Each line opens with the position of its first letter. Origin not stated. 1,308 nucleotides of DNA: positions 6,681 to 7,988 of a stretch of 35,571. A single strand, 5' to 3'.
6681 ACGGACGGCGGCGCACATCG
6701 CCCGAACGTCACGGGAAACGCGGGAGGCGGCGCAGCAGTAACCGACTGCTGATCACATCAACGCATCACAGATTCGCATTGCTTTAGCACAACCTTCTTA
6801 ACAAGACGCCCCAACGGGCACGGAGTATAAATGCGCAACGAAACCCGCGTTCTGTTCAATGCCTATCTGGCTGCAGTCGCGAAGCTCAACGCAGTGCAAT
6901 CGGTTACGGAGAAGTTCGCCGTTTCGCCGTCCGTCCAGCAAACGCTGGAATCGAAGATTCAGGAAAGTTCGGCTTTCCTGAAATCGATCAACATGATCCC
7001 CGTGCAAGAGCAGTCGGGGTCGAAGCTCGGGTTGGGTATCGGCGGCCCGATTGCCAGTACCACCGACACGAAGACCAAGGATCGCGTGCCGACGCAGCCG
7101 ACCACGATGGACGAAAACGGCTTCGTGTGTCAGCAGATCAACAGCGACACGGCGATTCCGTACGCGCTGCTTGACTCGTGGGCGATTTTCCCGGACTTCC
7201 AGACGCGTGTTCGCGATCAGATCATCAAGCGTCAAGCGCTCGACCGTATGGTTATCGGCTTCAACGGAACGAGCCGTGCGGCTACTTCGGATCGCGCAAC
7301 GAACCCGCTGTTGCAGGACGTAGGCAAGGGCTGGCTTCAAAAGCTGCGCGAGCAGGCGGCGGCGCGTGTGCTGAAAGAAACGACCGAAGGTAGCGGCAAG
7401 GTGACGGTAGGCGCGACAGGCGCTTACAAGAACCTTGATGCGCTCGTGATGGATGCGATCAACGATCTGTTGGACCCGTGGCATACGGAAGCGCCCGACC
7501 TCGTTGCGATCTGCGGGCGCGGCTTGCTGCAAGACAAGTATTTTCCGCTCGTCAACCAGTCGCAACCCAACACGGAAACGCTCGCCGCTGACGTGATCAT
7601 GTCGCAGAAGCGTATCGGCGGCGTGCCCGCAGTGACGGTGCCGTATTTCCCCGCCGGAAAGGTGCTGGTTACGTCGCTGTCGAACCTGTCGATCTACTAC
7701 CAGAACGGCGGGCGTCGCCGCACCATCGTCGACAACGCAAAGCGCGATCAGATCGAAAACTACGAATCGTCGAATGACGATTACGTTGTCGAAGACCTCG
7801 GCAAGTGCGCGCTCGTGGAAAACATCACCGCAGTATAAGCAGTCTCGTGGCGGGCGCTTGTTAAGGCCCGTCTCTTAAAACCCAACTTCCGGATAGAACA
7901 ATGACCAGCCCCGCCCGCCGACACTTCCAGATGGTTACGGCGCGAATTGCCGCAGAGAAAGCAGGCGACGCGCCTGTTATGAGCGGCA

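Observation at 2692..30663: Hyper-abundant quasi-palindromic 9-mer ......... scattered over the whole replicon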

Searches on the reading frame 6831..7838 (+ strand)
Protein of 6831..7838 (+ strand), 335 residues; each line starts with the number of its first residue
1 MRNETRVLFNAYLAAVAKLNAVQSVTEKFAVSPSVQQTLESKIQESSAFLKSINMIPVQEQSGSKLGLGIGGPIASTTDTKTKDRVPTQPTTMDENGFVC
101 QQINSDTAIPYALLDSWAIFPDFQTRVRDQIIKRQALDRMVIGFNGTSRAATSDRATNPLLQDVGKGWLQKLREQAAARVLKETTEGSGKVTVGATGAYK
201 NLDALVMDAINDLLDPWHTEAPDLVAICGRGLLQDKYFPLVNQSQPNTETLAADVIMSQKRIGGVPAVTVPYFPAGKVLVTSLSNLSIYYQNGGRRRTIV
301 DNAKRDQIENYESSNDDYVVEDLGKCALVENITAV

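Call 8: find_encoding_contigs(protein=window:6831-7838:+, flank=10000, max_places=10)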
Protein window:6831-7838:+ (335 aa): 2 contigs read that carry it; 2 places shown.
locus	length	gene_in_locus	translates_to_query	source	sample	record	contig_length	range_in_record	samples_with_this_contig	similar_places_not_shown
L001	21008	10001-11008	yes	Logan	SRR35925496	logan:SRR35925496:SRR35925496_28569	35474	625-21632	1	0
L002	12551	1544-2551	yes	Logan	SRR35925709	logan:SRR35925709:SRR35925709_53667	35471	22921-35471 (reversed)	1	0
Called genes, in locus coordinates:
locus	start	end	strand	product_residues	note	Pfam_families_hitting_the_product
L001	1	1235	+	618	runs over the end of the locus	?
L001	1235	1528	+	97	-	-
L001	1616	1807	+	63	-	-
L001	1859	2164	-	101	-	PF00816:Histone_HNS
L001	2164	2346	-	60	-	-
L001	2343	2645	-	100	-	-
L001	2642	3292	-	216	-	PF01656:CbiA, PF09140:MipZ, PF10609:ParA (weak), PF13614:AAA_31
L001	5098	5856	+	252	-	PF01051:Rep3_N, PF21205:Rep3_C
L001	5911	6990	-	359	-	PF04860:Phage_portal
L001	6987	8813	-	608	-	PF06056:Terminase_5, PF03237:Terminase_6N, PF17289:Terminase_6C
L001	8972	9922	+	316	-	PF05929:Phage_GPO_N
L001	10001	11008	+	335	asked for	PF05125:Phage_cap_P2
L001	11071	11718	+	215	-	PF05944:Phage_term_smal, PF07719:TPR_2 (faint)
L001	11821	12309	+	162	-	PF05926:Phage_GPL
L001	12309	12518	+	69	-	PF05489:Phage_tail_X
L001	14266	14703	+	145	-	PF06891:P2_Phage_GpR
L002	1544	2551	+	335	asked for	PF05125:Phage_cap_P2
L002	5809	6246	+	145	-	PF06891:P2_Phage_GpR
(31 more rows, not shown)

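Call 19: find_related_loci(query=window:6831-7838:+, collection=viral_contigs, flank=10000)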
Query window:6831-7838:+ (335 aa) in viral_contigs; peptide patterns used: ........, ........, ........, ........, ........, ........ (x = any residue, [..] = any of these).
132 stretches matched a pattern; 125 encode a relative of the query (tblastn E <= 1e-3); the best 80 are kept; 80 distinct loci.
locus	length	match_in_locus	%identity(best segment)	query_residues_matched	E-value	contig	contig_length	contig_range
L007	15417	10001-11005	91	1-335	0e+0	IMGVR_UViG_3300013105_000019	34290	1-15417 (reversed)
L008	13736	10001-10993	66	1-332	1e-149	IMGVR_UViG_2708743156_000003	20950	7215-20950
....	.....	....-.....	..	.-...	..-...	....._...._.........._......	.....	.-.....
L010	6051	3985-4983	65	1-335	6e-147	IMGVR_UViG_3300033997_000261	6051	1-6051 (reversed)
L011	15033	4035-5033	65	1-335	1e-146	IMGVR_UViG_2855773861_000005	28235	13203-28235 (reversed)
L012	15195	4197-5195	66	1-335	5e-145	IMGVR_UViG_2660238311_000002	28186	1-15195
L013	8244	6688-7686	66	1-335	5e-145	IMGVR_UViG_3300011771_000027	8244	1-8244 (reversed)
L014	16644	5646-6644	65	1-335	2e-144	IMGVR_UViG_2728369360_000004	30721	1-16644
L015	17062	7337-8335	65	1-335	2e-144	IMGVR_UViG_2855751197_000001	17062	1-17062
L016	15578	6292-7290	65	1-335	3e-144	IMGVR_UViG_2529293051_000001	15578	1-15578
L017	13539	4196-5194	66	1-335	2e-143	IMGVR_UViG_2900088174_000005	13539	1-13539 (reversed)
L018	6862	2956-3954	63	1-332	9e-144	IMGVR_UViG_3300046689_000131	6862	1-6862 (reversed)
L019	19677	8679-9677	66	1-335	7e-143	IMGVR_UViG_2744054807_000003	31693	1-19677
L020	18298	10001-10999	64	1-332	6e-141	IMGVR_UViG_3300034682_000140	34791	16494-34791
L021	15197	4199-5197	63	1-335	4e-140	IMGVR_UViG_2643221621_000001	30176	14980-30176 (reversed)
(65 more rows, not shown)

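Call 97: list_cluster_members(proteins=[P0001, P0002, P0004, P0082, window:6831-7838:+, window:34916-35566:-])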
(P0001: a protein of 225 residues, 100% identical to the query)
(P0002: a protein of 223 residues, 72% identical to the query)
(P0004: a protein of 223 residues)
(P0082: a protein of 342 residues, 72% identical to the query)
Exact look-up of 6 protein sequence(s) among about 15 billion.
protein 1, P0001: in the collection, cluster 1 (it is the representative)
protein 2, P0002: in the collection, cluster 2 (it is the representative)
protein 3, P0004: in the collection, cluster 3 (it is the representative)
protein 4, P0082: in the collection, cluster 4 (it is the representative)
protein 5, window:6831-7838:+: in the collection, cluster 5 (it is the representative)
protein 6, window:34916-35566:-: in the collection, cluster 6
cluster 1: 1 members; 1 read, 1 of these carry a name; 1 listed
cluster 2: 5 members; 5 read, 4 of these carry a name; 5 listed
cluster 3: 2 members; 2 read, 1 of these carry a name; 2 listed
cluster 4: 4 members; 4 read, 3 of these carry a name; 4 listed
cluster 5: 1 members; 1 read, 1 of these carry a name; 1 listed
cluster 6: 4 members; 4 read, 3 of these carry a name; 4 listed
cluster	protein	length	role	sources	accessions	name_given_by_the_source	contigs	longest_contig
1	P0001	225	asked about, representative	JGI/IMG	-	hypothetical protein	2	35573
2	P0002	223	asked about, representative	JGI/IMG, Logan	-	hypothetical protein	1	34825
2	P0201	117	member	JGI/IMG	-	hypothetical protein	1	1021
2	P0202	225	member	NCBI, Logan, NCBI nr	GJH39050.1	hypothetical protein CBA19CS91_39855 [Paraburkholderia hospita]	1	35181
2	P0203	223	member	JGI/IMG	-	hypothetical protein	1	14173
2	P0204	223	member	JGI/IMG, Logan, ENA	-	-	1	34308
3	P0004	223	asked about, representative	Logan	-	-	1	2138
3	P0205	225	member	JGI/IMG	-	hypothetical protein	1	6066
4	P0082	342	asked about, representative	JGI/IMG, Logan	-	phage protein D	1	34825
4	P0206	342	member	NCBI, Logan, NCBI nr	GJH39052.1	phage late control D family protein [Paraburkholderia hospita]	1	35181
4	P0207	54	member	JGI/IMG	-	phage protein D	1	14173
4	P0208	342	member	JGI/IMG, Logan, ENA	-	-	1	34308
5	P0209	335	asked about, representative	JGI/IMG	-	P2 family phage major capsid protein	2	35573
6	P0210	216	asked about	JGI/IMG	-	chromosome partitioning protein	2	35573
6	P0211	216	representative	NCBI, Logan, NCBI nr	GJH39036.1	AAA family ATPase [Paraburkholderia hospita]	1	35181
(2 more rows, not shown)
